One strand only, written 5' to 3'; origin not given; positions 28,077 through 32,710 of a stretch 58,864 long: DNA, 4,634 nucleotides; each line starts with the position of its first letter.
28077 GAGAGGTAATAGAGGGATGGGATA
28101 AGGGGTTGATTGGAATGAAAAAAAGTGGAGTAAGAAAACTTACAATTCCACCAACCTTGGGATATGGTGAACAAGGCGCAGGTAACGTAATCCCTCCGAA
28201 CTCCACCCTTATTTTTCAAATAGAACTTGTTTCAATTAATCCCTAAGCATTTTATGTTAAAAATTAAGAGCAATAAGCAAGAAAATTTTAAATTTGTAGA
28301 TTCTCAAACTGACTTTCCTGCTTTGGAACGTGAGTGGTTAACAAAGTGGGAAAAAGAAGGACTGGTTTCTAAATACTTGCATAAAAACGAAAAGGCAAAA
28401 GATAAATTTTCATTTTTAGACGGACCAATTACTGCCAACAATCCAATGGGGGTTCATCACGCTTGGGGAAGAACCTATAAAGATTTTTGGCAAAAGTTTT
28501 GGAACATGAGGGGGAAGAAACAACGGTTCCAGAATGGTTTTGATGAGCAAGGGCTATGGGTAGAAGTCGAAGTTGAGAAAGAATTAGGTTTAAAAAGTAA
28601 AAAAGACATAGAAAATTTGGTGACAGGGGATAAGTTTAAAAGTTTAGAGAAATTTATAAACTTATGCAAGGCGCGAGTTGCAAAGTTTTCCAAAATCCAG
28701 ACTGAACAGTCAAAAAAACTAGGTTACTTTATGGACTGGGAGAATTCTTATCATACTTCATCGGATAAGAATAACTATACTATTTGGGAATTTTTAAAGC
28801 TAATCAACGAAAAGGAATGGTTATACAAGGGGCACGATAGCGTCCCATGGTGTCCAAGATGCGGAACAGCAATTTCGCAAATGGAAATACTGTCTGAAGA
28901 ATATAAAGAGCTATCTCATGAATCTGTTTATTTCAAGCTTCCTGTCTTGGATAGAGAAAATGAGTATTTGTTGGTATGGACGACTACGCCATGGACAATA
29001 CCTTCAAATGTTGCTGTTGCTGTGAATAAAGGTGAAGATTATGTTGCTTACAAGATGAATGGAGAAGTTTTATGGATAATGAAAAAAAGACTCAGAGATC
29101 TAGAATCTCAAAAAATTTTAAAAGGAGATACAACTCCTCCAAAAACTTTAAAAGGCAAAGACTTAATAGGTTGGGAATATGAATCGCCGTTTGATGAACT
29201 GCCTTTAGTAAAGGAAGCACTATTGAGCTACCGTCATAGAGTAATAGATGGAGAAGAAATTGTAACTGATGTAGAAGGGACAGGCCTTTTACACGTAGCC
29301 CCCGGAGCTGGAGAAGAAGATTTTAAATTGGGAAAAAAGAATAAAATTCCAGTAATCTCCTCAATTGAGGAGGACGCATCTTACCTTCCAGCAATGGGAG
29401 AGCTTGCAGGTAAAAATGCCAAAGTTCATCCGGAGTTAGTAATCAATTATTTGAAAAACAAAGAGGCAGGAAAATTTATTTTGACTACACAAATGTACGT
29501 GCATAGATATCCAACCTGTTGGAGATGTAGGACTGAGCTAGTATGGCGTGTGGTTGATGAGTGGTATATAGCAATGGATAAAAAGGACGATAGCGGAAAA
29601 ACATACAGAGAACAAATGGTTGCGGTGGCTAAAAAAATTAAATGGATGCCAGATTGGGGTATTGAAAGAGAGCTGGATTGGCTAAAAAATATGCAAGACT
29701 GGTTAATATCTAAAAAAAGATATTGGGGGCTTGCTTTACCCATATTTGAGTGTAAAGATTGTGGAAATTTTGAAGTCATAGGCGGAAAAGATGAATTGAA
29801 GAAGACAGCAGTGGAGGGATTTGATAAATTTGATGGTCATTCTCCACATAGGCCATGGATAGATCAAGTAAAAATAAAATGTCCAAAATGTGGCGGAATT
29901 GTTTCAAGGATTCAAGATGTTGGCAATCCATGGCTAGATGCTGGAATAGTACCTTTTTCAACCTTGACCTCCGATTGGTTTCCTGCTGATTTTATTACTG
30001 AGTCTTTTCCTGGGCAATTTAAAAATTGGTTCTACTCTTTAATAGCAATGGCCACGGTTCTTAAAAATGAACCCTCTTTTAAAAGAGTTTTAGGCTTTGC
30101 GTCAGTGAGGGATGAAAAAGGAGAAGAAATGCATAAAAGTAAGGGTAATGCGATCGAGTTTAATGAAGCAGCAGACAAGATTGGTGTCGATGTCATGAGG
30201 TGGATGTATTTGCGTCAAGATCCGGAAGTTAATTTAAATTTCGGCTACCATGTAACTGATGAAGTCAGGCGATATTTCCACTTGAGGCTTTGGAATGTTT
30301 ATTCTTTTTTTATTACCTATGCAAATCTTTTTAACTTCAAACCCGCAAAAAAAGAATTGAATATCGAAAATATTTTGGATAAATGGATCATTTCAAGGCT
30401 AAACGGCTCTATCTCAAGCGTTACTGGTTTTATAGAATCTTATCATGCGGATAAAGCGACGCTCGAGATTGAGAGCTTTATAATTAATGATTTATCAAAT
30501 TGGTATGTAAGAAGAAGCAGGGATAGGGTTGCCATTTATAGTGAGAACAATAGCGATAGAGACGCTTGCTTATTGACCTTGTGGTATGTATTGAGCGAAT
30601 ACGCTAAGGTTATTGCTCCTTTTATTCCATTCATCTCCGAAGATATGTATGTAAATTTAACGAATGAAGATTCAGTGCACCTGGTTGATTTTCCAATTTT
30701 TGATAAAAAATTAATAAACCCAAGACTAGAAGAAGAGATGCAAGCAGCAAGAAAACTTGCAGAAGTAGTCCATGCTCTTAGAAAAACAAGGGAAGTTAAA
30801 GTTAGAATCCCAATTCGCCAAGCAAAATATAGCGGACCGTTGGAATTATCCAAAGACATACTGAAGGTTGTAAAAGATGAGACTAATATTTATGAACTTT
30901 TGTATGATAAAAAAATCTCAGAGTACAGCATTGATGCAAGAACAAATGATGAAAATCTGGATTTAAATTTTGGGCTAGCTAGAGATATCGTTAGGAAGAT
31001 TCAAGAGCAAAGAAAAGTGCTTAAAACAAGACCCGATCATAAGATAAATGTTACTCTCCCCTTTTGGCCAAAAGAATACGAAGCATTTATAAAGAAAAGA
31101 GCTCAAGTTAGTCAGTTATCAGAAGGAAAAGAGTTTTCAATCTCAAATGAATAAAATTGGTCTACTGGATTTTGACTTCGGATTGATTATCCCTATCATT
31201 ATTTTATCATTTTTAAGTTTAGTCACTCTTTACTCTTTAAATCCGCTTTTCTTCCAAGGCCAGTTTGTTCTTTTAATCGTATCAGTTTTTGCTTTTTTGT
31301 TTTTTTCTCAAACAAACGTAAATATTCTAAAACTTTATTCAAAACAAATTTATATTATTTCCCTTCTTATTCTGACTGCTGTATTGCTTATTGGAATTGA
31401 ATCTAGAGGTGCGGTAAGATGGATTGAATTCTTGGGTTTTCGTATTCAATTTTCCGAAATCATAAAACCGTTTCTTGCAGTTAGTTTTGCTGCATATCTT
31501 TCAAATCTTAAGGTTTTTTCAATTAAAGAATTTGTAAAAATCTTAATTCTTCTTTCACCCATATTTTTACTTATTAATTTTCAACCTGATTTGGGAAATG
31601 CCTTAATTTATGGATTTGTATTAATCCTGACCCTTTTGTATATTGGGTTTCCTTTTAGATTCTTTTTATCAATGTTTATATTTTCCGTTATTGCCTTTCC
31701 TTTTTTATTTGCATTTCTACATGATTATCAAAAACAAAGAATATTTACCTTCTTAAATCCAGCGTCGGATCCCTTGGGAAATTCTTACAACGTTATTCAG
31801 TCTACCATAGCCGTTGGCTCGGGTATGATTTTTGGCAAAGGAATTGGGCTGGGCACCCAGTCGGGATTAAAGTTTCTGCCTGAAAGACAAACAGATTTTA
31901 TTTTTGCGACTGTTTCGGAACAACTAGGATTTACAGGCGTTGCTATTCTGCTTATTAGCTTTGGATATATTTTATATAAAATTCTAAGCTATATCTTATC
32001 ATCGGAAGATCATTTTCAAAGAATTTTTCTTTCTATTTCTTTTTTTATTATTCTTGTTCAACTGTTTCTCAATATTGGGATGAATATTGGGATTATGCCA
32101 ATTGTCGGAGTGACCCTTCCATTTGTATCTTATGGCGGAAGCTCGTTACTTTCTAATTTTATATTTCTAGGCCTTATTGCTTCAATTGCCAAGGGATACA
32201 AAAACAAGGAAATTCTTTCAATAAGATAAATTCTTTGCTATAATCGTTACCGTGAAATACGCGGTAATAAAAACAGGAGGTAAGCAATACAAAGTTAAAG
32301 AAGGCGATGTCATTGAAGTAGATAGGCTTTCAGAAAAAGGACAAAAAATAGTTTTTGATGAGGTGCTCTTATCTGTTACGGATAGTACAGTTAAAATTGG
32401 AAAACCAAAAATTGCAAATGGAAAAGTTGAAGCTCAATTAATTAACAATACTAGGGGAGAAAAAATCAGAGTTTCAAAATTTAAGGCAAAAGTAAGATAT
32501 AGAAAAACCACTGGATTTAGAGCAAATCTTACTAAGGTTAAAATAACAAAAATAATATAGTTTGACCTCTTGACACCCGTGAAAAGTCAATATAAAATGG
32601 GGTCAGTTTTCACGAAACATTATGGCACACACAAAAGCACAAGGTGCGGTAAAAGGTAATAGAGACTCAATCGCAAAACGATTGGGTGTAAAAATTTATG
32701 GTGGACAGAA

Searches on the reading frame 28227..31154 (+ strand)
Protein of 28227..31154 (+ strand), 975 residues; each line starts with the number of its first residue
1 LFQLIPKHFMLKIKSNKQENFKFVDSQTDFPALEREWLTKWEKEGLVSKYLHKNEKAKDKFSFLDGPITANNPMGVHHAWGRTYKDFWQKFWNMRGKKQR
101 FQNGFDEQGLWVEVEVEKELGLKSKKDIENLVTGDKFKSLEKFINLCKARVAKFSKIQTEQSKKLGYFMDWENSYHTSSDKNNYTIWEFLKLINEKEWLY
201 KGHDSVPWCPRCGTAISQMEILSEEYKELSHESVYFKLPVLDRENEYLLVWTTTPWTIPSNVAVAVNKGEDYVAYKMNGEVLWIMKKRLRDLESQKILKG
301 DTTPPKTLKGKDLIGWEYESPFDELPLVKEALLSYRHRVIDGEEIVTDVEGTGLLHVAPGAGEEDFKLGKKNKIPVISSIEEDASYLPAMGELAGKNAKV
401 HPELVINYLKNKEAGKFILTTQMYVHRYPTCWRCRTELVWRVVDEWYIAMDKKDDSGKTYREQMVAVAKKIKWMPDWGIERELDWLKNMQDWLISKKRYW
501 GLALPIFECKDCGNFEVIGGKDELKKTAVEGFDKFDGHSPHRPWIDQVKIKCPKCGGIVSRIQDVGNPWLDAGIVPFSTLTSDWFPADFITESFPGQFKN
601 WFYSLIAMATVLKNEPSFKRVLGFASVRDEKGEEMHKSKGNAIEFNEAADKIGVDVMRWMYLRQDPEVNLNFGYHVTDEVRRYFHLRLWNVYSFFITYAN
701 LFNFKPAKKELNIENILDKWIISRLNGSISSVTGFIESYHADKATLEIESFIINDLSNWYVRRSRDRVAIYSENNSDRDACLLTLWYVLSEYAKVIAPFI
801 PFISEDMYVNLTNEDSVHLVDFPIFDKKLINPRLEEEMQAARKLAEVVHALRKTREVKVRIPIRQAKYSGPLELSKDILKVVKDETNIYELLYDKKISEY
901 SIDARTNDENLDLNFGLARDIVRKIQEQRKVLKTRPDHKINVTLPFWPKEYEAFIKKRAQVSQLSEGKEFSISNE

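Call 6: search_protein_families(library=pfam, proteins=[window:28227-31154:+], max_evalue=0.001)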
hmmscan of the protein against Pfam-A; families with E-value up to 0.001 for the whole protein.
window:28227-31154:+ (975 aa): 5 families
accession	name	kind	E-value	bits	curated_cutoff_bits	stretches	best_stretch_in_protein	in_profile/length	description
PF00133.28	tRNA-synt_1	-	3.5e-72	243.9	22.7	1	37-665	2-406/414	tRNA synthetases class I (I, L, M and V)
PF08264.19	Anticodon_1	-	1.3e-29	103.4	25.1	1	718-863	1-144/148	Anticodon-binding domain of tRNA ligase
PF09334.17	tRNA-synt_1g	-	8.5e-09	35.1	20.1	0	631-668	324-361/391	tRNA synthetases class I (M)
PF01921.24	tRNA-synt_1f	-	2e-05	24.1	27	1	625-676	273-325/360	tRNA synthetases class I (K)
PF09723.15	Zn_ribbon_8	-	0.0005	20.5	34.4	0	507-519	6-19/41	Zinc ribbon domain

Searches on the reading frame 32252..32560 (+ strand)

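Call 66: search_protein_families(library=pfam, proteins=[window:32252-32560:+], max_evalue=0.01)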
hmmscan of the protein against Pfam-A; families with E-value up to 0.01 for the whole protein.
window:32252-32560:+ (102 aa): 1 family
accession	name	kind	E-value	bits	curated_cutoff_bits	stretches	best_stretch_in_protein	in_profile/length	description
PF00829.26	Ribosomal_L21p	-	1.2e-30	106.2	27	1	3-101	2-99/99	Ribosomal prokaryotic L21 protein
